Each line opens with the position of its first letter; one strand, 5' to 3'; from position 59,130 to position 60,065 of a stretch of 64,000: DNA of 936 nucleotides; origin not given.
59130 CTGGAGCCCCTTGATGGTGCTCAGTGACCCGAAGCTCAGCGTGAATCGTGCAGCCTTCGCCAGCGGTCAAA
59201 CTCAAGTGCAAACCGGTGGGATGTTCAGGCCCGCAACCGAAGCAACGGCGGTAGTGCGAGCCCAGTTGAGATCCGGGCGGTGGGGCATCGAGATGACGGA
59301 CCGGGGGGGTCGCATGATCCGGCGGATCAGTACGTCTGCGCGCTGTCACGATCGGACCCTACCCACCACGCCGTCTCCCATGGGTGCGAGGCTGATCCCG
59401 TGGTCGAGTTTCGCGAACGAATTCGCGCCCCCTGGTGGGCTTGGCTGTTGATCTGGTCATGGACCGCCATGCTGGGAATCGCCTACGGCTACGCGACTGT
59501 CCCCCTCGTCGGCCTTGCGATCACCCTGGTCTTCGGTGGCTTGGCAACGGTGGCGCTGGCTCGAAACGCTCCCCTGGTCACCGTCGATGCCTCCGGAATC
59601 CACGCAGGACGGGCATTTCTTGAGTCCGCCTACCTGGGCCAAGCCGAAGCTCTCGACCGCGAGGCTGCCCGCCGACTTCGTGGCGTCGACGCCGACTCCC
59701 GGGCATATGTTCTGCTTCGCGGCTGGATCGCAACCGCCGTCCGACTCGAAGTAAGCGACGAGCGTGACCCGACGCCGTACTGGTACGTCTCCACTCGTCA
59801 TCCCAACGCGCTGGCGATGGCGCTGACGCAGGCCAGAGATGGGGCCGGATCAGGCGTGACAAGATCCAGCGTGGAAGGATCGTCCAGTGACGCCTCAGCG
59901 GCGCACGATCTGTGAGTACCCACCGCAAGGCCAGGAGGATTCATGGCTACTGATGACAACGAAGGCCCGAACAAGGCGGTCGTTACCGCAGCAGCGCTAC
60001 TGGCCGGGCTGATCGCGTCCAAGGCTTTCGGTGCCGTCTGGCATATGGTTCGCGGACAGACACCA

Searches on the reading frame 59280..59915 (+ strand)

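Call 58: search_protein_families(library=pfam, proteins=[window:59280-59915:+], max_evalue=0.0001)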
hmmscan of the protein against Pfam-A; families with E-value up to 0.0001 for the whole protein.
window:59280-59915:+ (211 aa): 1 family
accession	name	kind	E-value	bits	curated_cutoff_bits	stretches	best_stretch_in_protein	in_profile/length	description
PF11292.14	DUF3093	-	1.4e-37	129.6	23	1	44-182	2-140/140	Protein of unknown function (DUF3093)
